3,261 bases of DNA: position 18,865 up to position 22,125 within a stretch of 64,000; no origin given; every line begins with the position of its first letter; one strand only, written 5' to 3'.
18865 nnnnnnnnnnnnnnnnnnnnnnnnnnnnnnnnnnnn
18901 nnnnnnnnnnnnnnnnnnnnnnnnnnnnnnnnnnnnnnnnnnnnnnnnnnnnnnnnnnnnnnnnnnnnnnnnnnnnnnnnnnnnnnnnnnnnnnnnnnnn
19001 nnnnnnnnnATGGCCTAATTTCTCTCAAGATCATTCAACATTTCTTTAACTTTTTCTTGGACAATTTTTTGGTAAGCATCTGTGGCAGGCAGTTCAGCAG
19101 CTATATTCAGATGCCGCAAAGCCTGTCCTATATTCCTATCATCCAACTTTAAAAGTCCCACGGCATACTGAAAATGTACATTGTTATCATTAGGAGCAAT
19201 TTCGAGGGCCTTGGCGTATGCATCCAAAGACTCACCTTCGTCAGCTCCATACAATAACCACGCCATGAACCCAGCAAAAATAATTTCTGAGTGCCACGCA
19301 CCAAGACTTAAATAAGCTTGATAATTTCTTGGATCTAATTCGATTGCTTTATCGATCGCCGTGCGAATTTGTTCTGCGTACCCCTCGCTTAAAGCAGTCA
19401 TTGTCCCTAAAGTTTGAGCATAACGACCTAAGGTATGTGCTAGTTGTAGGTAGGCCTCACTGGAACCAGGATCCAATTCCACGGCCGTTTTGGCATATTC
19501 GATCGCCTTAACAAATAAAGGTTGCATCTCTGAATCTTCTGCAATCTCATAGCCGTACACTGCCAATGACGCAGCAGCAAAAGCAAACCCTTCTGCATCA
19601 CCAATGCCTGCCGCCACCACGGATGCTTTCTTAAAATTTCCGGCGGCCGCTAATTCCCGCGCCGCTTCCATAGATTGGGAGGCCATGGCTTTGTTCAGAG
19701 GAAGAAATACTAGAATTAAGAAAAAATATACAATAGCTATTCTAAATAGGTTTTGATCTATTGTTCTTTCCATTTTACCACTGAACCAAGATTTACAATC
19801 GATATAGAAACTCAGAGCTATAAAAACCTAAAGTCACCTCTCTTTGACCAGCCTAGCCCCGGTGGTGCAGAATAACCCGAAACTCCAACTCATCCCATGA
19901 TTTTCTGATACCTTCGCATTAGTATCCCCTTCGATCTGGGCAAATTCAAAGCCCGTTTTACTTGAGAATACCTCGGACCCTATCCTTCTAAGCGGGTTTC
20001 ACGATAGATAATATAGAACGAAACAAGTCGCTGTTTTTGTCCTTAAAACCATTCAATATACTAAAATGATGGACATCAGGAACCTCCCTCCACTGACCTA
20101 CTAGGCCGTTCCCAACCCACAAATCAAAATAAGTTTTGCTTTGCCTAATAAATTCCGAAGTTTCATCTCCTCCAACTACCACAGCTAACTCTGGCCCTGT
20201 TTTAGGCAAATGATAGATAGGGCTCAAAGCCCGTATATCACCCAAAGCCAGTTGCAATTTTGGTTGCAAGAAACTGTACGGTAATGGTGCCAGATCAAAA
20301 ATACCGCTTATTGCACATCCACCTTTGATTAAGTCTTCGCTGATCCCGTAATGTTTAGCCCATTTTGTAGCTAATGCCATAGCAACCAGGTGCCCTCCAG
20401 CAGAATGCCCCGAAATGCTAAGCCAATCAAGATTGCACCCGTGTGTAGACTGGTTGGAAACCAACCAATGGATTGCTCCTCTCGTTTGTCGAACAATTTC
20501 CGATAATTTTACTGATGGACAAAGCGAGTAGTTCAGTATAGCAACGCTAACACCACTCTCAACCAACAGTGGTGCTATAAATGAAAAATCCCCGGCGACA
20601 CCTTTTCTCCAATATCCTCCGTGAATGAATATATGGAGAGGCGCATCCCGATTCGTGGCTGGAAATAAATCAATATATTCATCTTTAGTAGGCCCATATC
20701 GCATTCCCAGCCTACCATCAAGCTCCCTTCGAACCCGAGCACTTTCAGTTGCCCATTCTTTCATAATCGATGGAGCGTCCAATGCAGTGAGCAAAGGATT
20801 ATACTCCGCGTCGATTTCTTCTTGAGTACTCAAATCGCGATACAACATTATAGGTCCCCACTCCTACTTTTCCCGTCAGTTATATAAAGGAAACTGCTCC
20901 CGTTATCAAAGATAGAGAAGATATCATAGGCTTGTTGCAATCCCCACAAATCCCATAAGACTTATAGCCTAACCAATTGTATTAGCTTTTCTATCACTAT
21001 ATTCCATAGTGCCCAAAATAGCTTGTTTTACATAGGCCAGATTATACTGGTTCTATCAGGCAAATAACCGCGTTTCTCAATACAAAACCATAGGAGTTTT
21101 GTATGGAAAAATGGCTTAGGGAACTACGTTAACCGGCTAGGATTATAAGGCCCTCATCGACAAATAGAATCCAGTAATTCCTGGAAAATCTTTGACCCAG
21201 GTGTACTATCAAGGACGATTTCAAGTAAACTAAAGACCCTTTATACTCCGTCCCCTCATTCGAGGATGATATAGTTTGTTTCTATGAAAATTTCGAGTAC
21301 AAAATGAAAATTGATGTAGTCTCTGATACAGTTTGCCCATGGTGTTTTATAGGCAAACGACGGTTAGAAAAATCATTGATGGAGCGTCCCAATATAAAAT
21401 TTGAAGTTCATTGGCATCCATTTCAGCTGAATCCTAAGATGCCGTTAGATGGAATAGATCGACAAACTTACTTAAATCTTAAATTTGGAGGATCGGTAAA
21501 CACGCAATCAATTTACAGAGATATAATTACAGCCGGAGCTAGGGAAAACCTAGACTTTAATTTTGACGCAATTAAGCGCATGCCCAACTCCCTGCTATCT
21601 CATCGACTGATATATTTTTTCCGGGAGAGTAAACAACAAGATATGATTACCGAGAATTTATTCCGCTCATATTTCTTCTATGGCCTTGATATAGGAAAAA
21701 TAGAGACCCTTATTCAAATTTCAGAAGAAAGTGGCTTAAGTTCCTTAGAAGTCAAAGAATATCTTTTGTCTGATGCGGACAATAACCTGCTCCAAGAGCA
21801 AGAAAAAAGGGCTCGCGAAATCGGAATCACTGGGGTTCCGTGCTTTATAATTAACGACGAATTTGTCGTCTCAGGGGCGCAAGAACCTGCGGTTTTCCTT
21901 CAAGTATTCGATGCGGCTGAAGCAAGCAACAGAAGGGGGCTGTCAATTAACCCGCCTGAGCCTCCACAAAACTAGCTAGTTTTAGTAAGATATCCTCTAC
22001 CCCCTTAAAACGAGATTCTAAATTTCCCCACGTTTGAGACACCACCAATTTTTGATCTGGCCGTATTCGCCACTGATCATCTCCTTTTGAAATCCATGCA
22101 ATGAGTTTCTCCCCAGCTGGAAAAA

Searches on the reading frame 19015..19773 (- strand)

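Call 11: search_protein_families(library=pfam, proteins=[window:19015-19773:-])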
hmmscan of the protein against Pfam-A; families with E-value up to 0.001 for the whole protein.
window:19015-19773:- (252 aa): 6 families
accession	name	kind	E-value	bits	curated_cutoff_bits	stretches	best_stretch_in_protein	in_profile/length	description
PF13431.12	TPR_17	-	5.6e-12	45.4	24.4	0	94-120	2-28/34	Tetratricopeptide repeat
PF13414.12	TPR_11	-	5.3e-08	32.9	26.8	0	142-159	19-36/42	TPR repeat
PF13428.12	TPR_14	-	2.4e-07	31.2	23.5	0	87-113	17-43/44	Tetratricopeptide repeat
PF07719.23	TPR_2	-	2e-05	24.8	27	0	181-196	19-34/34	Tetratricopeptide repeat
PF01239.28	PPTA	-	0.00013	21.9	29.5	0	139-153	7-21/32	Protein prenyltransferase alpha subunit repeat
PF23914.1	TPR_CcmH_CycH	-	0.00015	22.1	42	0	178-223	65-111/158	Cytochrome c-type biogenesis protein H TPR domain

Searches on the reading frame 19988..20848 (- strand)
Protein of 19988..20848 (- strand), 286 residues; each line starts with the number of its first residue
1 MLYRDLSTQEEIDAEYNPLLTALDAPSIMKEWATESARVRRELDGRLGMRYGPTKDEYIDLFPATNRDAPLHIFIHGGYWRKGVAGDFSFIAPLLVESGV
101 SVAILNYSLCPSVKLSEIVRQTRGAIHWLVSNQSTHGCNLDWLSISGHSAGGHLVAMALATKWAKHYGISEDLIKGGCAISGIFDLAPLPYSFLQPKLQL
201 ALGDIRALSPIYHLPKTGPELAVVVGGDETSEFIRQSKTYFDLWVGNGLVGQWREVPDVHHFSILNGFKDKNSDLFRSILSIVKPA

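Call 11: search_protein_families(library=pfam, proteins=[window:19988-20848:-])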
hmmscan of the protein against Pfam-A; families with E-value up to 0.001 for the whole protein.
window:19988-20848:- (286 aa): 2 families
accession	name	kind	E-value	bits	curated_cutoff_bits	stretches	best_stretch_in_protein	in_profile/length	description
PF20434.5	BD-FAE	-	5.6e-15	55.9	26.8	1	64-163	8-111/215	BD-FAE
PF07859.19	Abhydrolase_3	-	2.5e-10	40.9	25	1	73-181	2-107/210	alpha/beta hydrolase fold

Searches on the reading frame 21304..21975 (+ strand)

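Call 11: search_protein_families(library=pfam, proteins=[window:21304-21975:+])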
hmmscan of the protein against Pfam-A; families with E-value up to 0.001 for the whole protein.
window:21304-21975:+ (223 aa): 3 families
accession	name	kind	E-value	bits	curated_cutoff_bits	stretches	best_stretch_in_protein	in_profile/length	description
PF01323.26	DSBA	-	6.9e-39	134.1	25.6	1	3-200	2-188/191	DSBA-like thioredoxin domain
PF13192.12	Thioredoxin_3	-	0.00019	21.8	24.8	0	169-193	41-65/76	Thioredoxin domain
PF13462.12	Thioredoxin_4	-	0.00053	20.6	23.2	0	135-188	97-150/165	Thioredoxin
